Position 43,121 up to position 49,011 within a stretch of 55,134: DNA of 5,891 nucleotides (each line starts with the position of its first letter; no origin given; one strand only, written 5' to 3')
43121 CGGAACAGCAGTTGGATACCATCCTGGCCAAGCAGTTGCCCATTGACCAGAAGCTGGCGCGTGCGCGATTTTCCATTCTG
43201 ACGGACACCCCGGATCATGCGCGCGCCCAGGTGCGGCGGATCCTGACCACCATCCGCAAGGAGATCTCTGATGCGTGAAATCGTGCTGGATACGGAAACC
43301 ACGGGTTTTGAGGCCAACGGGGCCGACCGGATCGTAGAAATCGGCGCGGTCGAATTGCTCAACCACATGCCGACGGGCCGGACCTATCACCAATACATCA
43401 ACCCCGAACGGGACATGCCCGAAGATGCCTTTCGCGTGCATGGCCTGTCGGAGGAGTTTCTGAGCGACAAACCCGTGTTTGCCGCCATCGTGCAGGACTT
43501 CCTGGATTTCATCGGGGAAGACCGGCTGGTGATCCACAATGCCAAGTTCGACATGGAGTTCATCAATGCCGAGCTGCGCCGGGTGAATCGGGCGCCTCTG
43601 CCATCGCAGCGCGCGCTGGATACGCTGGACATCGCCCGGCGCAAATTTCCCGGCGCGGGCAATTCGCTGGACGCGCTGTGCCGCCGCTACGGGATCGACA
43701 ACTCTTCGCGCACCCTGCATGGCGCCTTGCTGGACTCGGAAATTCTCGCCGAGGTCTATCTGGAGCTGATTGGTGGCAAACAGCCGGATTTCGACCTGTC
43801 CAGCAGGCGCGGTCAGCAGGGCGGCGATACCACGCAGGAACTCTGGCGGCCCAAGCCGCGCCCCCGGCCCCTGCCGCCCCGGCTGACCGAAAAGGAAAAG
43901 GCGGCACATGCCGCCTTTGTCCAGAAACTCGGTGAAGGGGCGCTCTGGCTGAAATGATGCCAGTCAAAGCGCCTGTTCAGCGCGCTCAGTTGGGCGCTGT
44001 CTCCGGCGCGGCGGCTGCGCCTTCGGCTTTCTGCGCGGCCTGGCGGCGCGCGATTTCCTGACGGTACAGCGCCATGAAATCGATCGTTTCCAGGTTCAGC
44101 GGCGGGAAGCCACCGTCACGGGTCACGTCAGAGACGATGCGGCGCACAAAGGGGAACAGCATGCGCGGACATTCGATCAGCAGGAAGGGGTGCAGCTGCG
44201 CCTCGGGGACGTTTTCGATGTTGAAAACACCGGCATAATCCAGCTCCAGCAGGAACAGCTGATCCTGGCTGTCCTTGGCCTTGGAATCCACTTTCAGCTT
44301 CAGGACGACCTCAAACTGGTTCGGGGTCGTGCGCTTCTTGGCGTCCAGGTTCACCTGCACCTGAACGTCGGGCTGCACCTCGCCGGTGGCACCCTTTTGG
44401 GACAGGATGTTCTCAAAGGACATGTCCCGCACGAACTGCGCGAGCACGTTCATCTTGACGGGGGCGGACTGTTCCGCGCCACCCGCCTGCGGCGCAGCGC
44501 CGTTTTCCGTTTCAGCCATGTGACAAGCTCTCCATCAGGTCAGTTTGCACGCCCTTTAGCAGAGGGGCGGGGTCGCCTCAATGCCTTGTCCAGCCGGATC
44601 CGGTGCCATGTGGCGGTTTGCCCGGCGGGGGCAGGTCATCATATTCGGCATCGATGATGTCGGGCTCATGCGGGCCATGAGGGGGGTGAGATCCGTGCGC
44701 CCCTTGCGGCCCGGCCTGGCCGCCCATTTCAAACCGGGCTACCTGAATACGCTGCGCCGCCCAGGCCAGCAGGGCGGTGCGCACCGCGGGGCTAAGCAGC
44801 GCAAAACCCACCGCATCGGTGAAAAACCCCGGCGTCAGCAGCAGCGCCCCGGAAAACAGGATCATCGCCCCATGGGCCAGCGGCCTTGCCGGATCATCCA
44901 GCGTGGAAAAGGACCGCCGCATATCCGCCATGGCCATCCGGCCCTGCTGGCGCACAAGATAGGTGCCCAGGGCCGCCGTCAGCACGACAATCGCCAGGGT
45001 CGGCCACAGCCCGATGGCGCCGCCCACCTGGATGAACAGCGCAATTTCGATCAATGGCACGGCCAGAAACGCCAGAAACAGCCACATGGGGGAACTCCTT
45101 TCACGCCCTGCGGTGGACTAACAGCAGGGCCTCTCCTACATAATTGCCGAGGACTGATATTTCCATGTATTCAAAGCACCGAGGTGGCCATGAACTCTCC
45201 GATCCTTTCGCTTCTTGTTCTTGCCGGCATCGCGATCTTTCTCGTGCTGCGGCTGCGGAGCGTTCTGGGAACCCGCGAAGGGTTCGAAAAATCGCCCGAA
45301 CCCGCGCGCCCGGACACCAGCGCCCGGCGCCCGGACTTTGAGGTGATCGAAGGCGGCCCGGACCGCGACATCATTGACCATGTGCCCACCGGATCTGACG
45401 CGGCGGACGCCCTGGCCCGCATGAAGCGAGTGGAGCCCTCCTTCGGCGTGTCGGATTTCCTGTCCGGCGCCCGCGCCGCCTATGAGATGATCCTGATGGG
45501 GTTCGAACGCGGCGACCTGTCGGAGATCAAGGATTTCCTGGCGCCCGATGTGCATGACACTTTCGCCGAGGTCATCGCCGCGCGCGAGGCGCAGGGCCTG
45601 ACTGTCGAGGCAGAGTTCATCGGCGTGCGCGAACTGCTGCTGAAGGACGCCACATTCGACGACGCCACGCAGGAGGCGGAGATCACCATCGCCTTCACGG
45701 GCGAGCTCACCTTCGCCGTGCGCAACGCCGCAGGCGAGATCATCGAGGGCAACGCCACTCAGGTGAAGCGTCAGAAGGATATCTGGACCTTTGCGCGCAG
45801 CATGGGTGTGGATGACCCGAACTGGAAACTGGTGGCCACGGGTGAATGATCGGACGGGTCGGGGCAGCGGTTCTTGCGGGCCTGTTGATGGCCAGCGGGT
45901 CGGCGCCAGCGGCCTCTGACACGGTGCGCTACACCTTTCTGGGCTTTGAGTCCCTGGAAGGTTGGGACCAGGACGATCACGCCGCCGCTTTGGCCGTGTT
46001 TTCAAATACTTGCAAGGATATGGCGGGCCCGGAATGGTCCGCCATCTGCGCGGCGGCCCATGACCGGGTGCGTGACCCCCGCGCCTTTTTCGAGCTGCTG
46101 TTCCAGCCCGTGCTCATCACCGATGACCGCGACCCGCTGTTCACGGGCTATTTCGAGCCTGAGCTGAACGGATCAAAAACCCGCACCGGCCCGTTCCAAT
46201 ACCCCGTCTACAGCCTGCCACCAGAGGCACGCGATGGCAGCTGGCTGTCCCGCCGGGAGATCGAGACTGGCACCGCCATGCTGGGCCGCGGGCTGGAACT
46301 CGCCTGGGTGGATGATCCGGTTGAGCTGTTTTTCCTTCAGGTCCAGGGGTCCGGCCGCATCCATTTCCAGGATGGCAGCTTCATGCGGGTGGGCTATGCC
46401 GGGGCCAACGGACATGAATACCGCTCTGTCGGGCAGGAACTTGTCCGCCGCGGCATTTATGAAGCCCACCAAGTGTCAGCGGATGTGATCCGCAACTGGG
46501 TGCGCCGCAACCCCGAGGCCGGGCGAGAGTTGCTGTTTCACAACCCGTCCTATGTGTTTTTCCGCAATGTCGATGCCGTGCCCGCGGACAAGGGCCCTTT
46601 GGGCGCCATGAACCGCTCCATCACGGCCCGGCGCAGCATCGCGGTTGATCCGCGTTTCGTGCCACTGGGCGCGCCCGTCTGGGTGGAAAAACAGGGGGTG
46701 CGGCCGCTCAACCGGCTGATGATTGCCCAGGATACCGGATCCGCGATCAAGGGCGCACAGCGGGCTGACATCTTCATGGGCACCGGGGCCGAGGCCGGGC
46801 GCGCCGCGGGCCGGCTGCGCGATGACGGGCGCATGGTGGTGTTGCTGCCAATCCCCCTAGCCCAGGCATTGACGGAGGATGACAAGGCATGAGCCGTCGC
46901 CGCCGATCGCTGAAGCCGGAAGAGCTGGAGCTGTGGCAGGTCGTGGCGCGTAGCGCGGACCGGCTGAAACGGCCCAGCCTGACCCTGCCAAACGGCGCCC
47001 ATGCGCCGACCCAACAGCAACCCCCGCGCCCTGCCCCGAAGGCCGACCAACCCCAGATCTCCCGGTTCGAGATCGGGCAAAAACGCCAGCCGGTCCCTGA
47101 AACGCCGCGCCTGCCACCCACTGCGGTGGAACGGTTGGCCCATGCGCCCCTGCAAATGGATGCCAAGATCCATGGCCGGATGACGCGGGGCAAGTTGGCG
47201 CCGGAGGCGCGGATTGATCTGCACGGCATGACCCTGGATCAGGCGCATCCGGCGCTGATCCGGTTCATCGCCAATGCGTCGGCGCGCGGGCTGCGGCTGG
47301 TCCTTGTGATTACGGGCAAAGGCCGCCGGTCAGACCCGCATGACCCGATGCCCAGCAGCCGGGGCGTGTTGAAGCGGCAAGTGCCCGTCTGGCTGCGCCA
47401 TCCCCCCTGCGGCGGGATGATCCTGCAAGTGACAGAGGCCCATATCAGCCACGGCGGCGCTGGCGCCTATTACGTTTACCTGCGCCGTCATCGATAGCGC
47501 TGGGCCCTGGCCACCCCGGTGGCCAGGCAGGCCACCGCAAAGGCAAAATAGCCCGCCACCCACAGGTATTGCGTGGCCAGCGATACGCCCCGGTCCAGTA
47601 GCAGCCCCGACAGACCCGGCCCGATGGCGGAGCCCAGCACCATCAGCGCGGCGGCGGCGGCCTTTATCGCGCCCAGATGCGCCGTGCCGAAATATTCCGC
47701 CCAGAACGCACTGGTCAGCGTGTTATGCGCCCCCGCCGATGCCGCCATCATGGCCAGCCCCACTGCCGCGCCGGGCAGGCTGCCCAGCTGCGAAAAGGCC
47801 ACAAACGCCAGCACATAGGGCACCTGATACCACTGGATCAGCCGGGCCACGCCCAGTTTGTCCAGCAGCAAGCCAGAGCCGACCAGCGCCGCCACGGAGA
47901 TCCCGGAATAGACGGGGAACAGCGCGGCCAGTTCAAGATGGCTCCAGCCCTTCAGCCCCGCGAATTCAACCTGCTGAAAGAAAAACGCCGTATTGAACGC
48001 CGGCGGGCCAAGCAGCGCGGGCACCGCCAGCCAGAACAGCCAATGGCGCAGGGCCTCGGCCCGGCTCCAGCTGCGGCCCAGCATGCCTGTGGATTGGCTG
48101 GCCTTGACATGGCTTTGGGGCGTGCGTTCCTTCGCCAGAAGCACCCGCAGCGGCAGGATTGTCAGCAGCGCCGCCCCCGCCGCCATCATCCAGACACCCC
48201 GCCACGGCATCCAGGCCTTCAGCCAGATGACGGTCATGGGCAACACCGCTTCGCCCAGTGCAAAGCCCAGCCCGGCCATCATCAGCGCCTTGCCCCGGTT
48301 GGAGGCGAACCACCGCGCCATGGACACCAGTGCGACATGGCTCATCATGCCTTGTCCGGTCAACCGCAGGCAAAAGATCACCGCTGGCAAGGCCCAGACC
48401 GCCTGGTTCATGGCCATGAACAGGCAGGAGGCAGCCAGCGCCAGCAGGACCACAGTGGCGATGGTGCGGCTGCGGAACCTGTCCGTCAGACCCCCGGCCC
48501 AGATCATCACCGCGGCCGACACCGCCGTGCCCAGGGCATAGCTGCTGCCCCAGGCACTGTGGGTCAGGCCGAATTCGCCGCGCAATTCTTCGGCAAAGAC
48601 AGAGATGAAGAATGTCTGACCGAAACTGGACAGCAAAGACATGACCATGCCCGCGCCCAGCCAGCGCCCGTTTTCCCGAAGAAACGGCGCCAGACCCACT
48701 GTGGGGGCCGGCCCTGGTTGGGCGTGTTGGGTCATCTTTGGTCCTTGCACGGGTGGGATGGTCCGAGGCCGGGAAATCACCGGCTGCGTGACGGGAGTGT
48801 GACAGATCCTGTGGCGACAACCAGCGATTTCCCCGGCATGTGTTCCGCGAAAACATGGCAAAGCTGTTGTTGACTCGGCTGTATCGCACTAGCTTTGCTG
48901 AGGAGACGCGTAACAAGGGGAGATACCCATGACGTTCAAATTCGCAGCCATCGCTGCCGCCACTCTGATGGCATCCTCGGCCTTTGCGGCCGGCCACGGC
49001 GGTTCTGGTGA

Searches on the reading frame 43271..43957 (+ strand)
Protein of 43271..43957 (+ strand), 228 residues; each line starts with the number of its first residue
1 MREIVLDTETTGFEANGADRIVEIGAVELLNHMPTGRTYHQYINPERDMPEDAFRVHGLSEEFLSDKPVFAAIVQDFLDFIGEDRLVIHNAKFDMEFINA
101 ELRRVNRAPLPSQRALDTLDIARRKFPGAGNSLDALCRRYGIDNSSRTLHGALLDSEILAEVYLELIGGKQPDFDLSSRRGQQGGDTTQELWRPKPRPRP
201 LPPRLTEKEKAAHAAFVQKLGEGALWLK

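Call 24: search_protein_families(library=pfam, proteins=[window:43271-43957:+], max_evalue=0.00001)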
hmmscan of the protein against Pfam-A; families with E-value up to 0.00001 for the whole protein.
window:43271-43957:+ (228 aa): 1 family
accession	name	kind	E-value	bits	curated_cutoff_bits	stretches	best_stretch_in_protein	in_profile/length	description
PF00929.31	RNase_T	-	2.3e-36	126.3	24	1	4-163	1-164/164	Exonuclease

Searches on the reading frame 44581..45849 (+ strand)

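Call 24: search_protein_families(library=pfam, proteins=[window:44581-45849:+], max_evalue=0.00001)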
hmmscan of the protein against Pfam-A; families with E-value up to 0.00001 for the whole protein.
window:44581-45849:+ (422 aa): 1 family
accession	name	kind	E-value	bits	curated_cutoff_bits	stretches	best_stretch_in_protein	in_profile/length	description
PF04280.21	Tim44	-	2.4e-43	148.2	29.6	1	275-420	2-145/147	Tim44-like domain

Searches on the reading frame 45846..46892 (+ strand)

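Call 24: search_protein_families(library=pfam, proteins=[window:45846-46892:+], max_evalue=0.00001)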
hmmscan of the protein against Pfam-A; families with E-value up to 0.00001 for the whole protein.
window:45846-46892:+ (348 aa): 2 families
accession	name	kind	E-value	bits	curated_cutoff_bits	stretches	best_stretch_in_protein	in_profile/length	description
PF03562.22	MltA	-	2.7e-50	171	24.3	1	98-240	1-163/163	MltA specific insert domain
PF06725.17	3D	-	5.8e-26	90.9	23.8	1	263-333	1-71/72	3D domain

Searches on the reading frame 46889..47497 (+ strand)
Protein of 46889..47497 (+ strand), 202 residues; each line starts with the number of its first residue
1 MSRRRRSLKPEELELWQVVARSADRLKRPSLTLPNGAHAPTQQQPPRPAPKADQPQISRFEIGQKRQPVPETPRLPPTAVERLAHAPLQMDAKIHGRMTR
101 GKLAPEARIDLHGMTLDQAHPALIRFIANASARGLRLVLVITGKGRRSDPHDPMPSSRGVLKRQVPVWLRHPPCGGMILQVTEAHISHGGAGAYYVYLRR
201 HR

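Call 63: search_protein_families(library=pfam, proteins=[window:46889-47497:+], max_evalue=0.00001)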
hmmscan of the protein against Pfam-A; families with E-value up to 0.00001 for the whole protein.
window:46889-47497:+ (202 aa): 1 family
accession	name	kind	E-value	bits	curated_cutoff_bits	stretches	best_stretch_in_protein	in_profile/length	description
PF01713.27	Smr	-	4.4e-23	81.7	25.7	1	109-199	1-77/77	Smr domain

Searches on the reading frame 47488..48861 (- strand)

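Call 24: search_protein_families(library=pfam, proteins=[window:47488-48861:-], max_evalue=0.00001)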
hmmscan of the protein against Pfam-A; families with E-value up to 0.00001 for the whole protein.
window:47488-48861:- (457 aa): 1 family
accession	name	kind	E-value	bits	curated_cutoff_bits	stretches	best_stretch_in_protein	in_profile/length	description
PF07690.21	MFS_1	-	2.2e-25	89.8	33.4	1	73-415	3-347/347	Major Facilitator Superfamily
